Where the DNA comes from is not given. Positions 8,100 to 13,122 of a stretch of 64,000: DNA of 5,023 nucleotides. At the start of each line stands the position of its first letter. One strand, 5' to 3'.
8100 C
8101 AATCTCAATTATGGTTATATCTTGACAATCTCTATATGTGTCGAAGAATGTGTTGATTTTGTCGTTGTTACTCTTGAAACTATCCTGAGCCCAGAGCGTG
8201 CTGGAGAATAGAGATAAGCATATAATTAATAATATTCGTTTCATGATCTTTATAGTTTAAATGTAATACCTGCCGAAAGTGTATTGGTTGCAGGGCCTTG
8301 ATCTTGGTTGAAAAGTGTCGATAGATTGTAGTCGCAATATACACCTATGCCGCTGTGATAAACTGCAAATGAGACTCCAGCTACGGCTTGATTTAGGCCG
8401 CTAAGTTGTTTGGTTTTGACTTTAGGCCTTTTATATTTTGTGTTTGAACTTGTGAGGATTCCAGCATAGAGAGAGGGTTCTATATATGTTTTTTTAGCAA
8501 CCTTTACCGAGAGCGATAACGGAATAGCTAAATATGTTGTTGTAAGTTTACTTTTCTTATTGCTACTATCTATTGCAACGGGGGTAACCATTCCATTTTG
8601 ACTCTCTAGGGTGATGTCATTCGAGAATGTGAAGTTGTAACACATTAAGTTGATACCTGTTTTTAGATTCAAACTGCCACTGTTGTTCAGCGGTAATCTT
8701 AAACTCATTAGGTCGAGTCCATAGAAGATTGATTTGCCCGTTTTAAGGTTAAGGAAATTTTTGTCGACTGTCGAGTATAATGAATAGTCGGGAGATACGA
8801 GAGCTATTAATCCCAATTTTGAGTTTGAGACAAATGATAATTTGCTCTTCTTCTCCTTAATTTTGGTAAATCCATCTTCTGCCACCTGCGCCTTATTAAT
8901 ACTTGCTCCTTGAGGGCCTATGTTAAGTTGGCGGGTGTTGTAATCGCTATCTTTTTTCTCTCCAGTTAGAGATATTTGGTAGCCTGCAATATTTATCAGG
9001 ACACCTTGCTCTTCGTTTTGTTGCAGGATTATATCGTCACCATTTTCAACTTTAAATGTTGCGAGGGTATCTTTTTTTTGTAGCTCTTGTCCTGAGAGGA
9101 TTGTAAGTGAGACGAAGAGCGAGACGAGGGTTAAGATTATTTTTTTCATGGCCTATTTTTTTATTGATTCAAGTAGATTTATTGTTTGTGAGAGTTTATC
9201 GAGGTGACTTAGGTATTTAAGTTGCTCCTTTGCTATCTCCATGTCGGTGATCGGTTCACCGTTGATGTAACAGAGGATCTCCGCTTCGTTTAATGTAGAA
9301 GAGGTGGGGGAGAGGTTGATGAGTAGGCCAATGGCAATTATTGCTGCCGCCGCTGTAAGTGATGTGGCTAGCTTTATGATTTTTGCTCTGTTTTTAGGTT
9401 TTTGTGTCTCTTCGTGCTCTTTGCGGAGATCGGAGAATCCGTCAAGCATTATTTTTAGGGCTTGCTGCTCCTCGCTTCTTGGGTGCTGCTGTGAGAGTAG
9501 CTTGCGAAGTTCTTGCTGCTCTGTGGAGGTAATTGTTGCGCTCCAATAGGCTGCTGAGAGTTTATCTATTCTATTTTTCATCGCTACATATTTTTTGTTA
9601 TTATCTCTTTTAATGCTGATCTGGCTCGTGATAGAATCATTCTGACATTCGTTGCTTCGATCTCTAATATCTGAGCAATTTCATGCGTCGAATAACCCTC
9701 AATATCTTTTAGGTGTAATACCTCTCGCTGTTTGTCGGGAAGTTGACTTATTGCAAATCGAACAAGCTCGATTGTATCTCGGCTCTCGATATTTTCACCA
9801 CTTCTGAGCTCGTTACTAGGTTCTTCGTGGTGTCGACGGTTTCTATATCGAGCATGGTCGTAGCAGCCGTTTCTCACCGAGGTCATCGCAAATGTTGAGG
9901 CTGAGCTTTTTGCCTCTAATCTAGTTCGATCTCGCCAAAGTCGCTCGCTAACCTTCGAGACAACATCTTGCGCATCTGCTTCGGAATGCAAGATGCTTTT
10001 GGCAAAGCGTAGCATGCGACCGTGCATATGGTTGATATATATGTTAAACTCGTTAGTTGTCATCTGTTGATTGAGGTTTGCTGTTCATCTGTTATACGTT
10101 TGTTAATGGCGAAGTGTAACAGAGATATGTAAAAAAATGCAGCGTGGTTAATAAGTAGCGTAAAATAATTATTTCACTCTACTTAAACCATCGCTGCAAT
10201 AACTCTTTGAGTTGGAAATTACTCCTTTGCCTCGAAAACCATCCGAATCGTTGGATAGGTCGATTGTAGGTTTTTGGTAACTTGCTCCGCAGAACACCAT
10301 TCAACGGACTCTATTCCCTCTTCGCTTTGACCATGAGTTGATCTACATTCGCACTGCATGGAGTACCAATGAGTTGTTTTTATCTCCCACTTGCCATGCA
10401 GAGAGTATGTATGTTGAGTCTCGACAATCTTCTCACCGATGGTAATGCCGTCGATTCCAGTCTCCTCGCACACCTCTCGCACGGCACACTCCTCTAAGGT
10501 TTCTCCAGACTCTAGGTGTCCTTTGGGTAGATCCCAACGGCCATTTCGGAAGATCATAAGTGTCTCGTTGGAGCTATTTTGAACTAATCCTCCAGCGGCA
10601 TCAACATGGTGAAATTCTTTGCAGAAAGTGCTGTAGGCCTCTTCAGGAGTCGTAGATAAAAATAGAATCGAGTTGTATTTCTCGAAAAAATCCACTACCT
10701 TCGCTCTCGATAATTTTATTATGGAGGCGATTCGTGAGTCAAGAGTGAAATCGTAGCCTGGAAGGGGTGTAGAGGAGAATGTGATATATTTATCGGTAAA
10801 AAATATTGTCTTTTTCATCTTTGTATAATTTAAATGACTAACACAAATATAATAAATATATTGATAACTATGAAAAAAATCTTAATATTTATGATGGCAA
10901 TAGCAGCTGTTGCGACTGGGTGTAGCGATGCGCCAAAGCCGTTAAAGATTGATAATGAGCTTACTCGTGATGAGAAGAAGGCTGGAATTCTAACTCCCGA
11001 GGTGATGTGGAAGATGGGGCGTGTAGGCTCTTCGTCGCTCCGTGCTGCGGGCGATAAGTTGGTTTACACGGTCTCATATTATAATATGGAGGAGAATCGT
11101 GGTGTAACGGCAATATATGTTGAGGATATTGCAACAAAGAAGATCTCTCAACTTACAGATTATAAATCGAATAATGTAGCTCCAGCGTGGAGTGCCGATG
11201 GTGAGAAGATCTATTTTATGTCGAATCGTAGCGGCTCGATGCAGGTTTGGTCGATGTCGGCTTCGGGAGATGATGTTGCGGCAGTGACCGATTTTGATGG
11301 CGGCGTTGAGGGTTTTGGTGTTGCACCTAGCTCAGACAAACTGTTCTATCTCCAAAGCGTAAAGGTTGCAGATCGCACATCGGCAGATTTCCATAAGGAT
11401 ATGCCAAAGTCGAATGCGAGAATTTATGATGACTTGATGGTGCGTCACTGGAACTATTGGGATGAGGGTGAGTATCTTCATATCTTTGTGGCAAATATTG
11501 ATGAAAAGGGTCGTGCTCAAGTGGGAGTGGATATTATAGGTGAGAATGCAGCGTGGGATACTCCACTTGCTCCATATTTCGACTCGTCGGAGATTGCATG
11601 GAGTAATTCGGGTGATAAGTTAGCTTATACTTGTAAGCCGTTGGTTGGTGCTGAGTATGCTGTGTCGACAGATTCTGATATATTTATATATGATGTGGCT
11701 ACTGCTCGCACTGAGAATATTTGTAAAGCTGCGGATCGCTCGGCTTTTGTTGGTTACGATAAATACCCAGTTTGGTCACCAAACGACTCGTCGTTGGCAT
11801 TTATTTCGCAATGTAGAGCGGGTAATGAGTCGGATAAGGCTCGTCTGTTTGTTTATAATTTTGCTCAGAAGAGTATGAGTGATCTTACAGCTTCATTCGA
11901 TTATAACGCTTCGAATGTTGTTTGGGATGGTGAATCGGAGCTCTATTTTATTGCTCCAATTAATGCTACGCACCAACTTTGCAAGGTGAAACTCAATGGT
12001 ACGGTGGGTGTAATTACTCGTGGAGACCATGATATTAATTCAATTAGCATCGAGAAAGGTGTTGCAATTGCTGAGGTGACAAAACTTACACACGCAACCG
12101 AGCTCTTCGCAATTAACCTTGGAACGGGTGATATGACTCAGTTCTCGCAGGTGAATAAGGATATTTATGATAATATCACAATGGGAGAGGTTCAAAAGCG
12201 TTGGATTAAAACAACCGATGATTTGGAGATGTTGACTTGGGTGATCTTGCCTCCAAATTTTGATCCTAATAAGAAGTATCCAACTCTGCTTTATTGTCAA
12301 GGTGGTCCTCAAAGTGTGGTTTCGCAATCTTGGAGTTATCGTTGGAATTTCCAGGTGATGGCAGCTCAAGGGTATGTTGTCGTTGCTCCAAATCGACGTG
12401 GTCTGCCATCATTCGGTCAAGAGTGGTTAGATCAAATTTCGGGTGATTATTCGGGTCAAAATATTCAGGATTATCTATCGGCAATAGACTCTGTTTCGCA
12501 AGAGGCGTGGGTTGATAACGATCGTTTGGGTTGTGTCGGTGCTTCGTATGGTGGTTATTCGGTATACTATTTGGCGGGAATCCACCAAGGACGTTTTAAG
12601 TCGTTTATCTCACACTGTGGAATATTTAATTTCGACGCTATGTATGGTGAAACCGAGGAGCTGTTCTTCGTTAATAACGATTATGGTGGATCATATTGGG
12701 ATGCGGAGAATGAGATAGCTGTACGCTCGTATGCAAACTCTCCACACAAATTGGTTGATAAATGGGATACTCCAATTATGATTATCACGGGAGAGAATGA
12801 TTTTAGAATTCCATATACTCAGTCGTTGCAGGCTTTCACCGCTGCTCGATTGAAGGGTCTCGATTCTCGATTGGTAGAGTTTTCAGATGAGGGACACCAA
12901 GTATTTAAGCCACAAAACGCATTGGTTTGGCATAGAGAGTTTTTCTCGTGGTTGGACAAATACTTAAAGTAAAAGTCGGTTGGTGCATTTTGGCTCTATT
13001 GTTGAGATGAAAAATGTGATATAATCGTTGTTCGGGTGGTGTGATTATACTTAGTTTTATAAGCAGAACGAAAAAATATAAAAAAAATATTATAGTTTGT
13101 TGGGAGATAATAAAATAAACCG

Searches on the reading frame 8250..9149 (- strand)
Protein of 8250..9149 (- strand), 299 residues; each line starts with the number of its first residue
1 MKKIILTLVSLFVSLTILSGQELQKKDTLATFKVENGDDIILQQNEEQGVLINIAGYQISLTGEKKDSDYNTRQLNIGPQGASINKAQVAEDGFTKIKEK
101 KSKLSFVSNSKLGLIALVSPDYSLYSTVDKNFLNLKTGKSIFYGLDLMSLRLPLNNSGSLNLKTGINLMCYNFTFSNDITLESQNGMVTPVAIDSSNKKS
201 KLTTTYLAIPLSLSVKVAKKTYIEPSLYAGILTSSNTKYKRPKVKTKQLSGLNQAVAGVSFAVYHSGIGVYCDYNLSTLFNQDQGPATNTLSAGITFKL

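Call 41: search_protein_families(library=pfam, proteins=[window:8250-9149:-], max_evalue=0.00001)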
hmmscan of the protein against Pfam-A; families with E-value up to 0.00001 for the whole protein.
window:8250-9149:- (299 aa): 1 family
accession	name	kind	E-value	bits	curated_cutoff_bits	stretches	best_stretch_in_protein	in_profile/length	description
PF13568.12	OMP_b-brl_2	-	9.3e-06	26.3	27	0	149-273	45-155/175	Outer membrane protein beta-barrel domain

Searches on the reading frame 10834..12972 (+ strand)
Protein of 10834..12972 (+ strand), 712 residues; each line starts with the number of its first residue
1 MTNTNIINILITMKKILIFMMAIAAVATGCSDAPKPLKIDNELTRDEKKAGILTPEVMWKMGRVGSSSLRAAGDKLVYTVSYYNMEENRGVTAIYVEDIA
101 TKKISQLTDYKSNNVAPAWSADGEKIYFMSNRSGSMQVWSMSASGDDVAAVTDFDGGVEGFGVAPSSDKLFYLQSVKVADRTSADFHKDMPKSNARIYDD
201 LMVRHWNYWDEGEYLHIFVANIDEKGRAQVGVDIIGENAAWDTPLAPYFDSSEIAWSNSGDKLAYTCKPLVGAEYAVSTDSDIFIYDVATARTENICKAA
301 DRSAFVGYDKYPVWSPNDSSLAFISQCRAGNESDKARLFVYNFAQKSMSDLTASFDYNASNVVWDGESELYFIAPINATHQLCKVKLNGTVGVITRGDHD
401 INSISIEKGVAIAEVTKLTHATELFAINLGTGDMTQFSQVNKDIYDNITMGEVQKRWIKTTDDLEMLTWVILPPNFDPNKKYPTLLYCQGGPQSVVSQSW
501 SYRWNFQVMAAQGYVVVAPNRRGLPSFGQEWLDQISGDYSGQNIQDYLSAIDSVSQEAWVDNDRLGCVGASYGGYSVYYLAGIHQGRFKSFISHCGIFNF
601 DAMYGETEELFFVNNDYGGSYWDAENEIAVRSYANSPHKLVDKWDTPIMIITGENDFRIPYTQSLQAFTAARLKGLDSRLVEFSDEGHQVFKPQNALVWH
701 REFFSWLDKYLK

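Call 38: find_encoding_contigs(protein=window:10834-12972:+, flank=10000, max_places=1)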
Protein window:10834-12972:+ (712 aa): 1 contig read that carries it; 1 place shown.
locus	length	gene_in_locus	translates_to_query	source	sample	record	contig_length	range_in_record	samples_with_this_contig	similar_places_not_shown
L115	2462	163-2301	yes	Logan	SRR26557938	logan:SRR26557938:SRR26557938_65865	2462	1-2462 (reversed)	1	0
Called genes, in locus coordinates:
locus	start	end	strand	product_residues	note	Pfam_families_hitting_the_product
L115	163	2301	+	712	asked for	PF26549:Tricorn_N, PF26550:Tricorn_2nd, PF00930:DPPIV_N (faint), PF07676:PD40, PF02129:Peptidase_S15, PF00561:Abhydrolase_1 (faint), PF00326:Peptidase_S9, PF01738:DLH (faint)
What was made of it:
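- Checked: The 712-aa ORF at 10834-12972 is annotated as a peptidase in call 38.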
